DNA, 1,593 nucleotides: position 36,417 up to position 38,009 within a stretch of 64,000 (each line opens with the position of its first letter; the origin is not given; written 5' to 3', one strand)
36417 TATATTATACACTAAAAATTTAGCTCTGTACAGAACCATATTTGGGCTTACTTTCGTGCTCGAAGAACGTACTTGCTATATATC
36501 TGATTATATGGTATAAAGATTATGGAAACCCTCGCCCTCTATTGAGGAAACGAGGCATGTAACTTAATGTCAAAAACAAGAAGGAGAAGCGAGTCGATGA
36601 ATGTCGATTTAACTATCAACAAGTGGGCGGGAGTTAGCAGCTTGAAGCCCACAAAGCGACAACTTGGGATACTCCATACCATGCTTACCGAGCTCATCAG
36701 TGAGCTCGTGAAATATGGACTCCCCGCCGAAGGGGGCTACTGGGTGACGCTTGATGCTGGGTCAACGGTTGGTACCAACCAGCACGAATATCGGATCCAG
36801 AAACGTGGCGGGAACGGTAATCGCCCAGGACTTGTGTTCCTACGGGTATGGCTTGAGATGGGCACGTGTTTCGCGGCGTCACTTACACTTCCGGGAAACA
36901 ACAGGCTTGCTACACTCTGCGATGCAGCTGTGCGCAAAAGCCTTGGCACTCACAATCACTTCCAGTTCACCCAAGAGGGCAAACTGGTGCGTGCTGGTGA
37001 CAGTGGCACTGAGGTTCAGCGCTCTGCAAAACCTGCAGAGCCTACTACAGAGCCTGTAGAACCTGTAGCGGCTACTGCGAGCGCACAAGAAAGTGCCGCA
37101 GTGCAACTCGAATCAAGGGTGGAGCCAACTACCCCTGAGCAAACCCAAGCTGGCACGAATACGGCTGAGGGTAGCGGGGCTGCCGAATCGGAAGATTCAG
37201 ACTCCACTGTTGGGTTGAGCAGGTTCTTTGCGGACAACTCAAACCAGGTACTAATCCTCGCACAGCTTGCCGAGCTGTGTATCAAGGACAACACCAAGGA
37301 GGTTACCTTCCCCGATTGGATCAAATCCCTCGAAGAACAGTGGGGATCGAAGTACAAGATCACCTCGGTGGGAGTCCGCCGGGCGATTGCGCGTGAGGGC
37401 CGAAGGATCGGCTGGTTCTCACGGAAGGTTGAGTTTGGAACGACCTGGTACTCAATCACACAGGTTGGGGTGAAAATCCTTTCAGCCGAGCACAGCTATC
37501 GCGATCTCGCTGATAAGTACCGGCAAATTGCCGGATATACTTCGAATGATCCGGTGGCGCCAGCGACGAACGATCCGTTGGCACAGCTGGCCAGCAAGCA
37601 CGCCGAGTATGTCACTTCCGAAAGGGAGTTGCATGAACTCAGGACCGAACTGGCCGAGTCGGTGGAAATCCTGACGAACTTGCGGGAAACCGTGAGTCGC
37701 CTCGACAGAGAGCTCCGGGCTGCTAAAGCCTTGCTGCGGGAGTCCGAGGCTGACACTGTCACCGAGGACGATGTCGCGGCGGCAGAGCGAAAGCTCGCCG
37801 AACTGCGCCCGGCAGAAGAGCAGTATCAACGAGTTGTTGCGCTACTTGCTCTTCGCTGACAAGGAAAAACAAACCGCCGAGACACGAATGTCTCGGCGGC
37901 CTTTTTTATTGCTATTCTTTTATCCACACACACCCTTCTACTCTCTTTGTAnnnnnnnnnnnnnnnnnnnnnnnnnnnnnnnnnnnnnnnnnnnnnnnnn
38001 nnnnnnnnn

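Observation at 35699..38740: GC-rich foreign gene inserted inside the conserved rpsP–khpA–(rimM)–trmD–(rplS) ribosomal operon; rimM and rplS absent locally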

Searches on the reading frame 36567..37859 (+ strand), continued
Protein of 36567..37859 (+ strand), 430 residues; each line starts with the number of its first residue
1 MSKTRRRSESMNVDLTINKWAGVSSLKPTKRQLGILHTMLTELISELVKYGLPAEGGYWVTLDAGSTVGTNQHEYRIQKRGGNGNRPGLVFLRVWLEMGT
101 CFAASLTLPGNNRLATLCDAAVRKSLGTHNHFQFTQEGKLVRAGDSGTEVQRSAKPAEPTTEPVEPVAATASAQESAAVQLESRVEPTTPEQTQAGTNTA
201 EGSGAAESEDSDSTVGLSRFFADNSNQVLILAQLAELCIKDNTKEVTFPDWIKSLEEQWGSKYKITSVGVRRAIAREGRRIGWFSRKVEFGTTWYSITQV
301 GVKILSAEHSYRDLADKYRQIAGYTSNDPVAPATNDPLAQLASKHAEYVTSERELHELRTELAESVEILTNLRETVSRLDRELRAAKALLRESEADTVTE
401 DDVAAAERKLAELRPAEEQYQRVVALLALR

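Call 46: search_solved_structures(query=A1, max_evalue=10)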
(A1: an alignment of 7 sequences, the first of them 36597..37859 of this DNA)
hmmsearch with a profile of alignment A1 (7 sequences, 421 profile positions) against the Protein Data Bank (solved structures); distinct sequences matched with E-value up to 10: 44.
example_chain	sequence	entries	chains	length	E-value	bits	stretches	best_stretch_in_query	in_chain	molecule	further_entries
8qox_B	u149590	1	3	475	0.021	17.2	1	318-407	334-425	Conserved membrane protein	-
8gu7_A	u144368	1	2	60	0.049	15.9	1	346-387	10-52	Beclin 1-associated autophagy-related key regulator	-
9rgv_A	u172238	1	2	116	0.12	14.7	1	329-410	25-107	sc-apCC3-CW1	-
5wd8_A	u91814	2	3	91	0.14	14.4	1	295-368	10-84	Lem22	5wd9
4zry_B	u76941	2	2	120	0.18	14.1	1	340-412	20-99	Keratin, type II cytoskeletal 1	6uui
9rgw_A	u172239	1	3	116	0.18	14.1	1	329-410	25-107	sc-apCC3-CW2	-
6icr_A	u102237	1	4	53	0.18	14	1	352-391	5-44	Coronin-like protein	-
9rgy_A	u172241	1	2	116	0.24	13.6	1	329-408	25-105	sc-apCC3-CW-0NTT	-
5cx2_A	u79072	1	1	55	0.29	13.4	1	352-391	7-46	Coronin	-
4xa6_A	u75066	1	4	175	0.55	12.5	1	312-411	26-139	Gp7-MYH7(1777-1855)-EB1 chimera protein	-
6tao_A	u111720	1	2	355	0.57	12.4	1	282-382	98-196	Non-hemolytic enterotoxin lytic component L1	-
5cx2_C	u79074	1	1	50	0.58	12.4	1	352-391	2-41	Coronin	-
4fm3_A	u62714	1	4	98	0.64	12.2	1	313-386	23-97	uncharacterized hypothetical protein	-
5cx2_B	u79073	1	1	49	0.64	12.2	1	353-391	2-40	Coronin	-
5cx2_D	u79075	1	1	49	0.65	12.2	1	352-391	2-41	Coronin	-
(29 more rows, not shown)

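Call 48: search_protein_families(library=padloc, proteins=[window:36597-37859:+, P0004, P0005, P0006, P0007], max_evalue=0.1)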
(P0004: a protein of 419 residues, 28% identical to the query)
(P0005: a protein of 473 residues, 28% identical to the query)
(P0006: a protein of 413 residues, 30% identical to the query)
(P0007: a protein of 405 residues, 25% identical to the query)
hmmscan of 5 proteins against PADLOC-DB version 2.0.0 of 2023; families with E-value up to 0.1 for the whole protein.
window:36597-37859:+ (420 aa): 1 family
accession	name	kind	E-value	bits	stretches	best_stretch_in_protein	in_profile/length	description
PDLC03863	LmuB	-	0.056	10.1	1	329-416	341-430/610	-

P0004 (419 aa): 5 families
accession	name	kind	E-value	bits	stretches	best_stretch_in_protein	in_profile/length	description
PDLC02731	PbeC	-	0.0039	14.1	1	305-386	398-479/645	PbeC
PDLC01082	C3a168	-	0.0082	13.7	1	334-400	128-194/318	Unknown function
PDLC03859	LmuB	-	0.015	12.5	1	331-386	344-398/611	-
PDLC02305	AbiEii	-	0.019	12.2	1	304-385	211-293/306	AbiEii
PDLC03863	LmuB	-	0.019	11.7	1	335-412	355-437/610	-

P0005 (473 aa): 2 families
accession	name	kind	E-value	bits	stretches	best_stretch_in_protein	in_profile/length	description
PDLC03863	LmuB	-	0.0082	12.9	1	375-462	346-434/610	-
PDLC03859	LmuB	-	0.063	10.4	1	378-469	375-465/611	-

P0006 (413 aa): 0 families

P0007 (405 aa): 0 families

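Call 49: search_protein_families(library=pfam, proteins=[L001:11856-12467:-, L001:14713-15441:-, L001:16005-16394:+, P0004, P0006], max_evalue=0.01)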
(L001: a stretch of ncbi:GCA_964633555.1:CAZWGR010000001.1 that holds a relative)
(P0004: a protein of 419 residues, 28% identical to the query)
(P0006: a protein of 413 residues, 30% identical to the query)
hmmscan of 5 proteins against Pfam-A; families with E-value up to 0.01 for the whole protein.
L001:11856-12467:- (203 aa): 0 families

L001:14713-15441:- (242 aa): 0 families

L001:16005-16394:+ (129 aa): 0 families

P0004 (419 aa): 1 family
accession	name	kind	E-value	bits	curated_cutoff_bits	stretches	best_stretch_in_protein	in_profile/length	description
PF05615.18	THOC7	-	0.00067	20.4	28.7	1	346-399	70-123/136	Tho complex subunit 7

P0006 (413 aa): 0 families

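Call 81: list_cluster_members(proteins=[P0004, P0005, P0006, P0007, P0001, P0003])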
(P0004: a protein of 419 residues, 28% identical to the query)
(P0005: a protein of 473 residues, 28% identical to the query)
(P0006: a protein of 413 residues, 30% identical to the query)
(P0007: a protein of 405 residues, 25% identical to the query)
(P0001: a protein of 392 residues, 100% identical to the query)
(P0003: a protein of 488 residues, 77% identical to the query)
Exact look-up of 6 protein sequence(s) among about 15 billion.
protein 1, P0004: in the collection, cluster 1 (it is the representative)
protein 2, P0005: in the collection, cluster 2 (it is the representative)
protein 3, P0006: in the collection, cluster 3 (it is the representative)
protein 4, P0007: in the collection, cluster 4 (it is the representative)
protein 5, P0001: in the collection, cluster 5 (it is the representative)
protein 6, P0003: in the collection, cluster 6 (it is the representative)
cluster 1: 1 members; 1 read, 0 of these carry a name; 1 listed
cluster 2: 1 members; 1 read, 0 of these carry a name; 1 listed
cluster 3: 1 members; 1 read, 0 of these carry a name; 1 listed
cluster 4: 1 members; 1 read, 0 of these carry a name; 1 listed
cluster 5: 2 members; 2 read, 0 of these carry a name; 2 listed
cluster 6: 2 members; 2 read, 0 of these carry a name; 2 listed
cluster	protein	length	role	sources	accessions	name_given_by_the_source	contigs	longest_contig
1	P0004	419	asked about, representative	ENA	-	-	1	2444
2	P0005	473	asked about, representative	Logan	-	-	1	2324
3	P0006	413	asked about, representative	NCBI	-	-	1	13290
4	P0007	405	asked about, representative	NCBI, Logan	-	-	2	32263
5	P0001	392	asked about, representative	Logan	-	-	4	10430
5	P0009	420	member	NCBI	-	-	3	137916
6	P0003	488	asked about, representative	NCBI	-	-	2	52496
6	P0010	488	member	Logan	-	-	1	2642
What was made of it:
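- On Replacement-type hypervariable locus: Each divergent allele comes from a single contig (call 81).
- Each divergent slot allele (P0004, P0005) is known from a single short contig of 2.3-2.4 kb (call 81).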

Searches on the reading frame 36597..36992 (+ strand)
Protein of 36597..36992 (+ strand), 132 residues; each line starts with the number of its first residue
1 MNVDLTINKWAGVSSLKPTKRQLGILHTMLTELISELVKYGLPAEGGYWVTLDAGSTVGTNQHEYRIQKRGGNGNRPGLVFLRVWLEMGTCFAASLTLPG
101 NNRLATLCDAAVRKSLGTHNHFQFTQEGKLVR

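Call 54: predict_structure(alignment_id=A2)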
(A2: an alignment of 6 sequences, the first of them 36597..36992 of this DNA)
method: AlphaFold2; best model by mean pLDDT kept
length: 132 residues; sequences in the alignment: 6
mean_pLDDT: 88.2   pTM: 0.84
mean pLDDT of the five models: 88.2, 85.5, 85.1, 77.4, 48.5
residues with pLDDT >= 90: 72; 70-90: 55; 50-70: 5; < 50: 0
segments of 3 or more residues with pLDDT < 50: none
pLDDT, mean of each block of 10 residues (from residue 1): 80 82 93 94 90 83 92 79 91 91 90 88 94 84
secondary structure, 60 per line:
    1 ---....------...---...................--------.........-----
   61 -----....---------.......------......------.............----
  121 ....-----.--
elements in order: E4-7 H20-38 E47-55 E66-69 E79-85 E92-97 H104-116 E121-124
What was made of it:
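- The N-terminal domain has pLDDT 88 and pTM 0.84 (call 54). The N-terminal domain models confidently (call 54).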

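Call 57: fold_search(model_id=the predicted structure, library=pdb)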
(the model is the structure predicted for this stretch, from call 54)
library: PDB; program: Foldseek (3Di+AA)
matches with E <= 10: 1015; with E <= 0.001: 0
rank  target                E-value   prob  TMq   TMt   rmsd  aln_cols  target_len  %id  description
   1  4y7m_C                1.9e-01  0.23  0.23  0.14  10.6        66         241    9  T6SS protein TssM C-terminal domain (835-1129) from EAEC (released 2015-08-05)
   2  5fqi                  2.2e-01  0.07  0.17  0.11  13.5       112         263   15  W229D and F290W mutant of the last common ancestor of Gram-negative bacteria (GNCA4) beta-lactamase class A (released 2016-12-21)
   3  6z24                  2.3e-01  0.09  0.19  0.13  12.3       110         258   13  Acylenzyme complex of ceftazidime bound to deacylation mutant KPC-2 (E166Q) (released 2020-12-23)
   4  4y7l_B                2.5e-01  0.21  0.22  0.14  10.2        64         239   11  T6SS protein TssM C-terminal domain (869-1107) from EAEC (released 2015-08-05)
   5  4y7l_A                2.5e-01  0.20  0.23  0.14  11.0        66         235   11  T6SS protein TssM C-terminal domain (869-1107) from EAEC (released 2015-08-05)
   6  4y7m_D                2.6e-01  0.28  0.22  0.14   4.3        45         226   11  T6SS protein TssM C-terminal domain (835-1129) from EAEC (released 2015-08-05)
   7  4y7o_A                3.6e-01  0.14  0.22  0.14  10.4        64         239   11  T6SS protein TssM C-terminal domain (869-1107) from EAEC (released 2015-08-05)
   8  3atq                  3.6e-01  0.08  0.17  0.07  12.1        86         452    8  Geranylgeranyl Reductase (GGR) from Sulfolobus acidocaldarius (released 2011-05-04)
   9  7t3b_E                3.6e-01  0.08  0.20  0.10  15.5       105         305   16  GATOR1-RAG-RAGULATOR - GAP Complex (released 2022-04-06)
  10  3sh8_B                3.8e-01  0.06  0.16  0.11  12.3       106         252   15  Crystal structure of fluorophore-labeled beta-lactamase PenP in complex with cephaloridine (released 2011-07-27)
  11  2wyx                  4.1e-01  0.06  0.19  0.12  11.1       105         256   18  Neutron structure of a class A Beta-lactamase Toho-1 E166A R274N R276N triple mutant (released 2010-01-12)
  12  5y3o                  4.1e-01  0.04  0.17  0.08  16.9       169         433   11  Structure of TRAP1 complexed with DN320 (released 2017-08-30)
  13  5e2e_A                4.4e-01  0.06  0.19  0.12  11.7       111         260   11  Crystal Structure of Beta-lactamase Precursor BlaA from Yersinia enterocolitica (released 2015-10-28)
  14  3oz2                  4.6e-01  0.11  0.18  0.08   8.9        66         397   12  Crystal structure of a geranylgeranyl bacteriochlorophyll reductase-like (Ta0516) from Thermoplasma acidophilum at 1.60  (released 2010-10-27)
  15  2qie_A                4.6e-01  0.08  0.21  0.20   9.7       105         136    8  Staphylococcus aureus molybdopterin synthase in complex with precursor Z (released 2008-02-19)
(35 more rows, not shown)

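Call 60: fold_search(model_id=the predicted structure, library=viral)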
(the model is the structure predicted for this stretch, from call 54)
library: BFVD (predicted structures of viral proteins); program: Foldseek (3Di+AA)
matches with E <= 10: 795; with E <= 0.001: 0
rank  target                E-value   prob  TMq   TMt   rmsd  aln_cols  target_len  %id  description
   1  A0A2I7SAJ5            1.6e-01  0.21  0.27  0.28  13.8       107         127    8  (no name in the UniProt tables at hand)
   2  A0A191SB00            2.6e-01  0.09  0.25  0.19  14.0       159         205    9  (no name in the UniProt tables at hand)
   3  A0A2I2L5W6            2.8e-01  0.11  0.26  0.20  10.8       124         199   12  Uncharacterized protein [Orpheovirus IHUMI-LCC2]
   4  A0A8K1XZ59            2.8e-01  0.06  0.19  0.04  16.0       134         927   14  (no name in the UniProt tables at hand)
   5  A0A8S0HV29            4.3e-01  0.09  0.23  0.24  17.4       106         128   10  (no name in the UniProt tables at hand)
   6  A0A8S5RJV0            4.3e-01  0.07  0.21  0.22  15.8       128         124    4  Uncharacterized protein [virus sp. ctDJ83]
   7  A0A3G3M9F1            5.3e-01  0.05  0.18  0.21  14.6        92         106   12  Uncharacterized protein [Gordonia phage Kroos]
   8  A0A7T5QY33            6.0e-01  0.35  0.32  0.28   3.5        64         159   11  (no name in the UniProt tables at hand)
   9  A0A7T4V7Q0            6.0e-01  0.06  0.18  0.03  13.5       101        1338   18  RNA-dependent RNA polymerase (Fragment) [Aedes permutotetra-like virus 1]
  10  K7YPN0                6.4e-01  0.08  0.17  0.12  10.8        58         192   19  (no name in the UniProt tables at hand)
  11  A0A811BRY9            6.4e-01  0.08  0.17  0.19   9.9        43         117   21  Uncharacterized protein [Pandoravirus japonicus]
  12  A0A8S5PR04            6.8e-01  0.14  0.25  0.23   4.3        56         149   12  Uncharacterized protein [Siphoviridae sp. ct96x5]
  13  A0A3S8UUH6            6.8e-01  0.07  0.22  0.11  12.6       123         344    9  (no name in the UniProt tables at hand)
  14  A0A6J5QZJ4            7.7e-01  0.08  0.24  0.27   9.8       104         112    6  Uncharacterized protein [uncultured Caudovirales phage]
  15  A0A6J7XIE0            7.7e-01  0.08  0.20  0.18   6.0        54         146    6  Uncharacterized protein [uncultured Caudovirales phage]
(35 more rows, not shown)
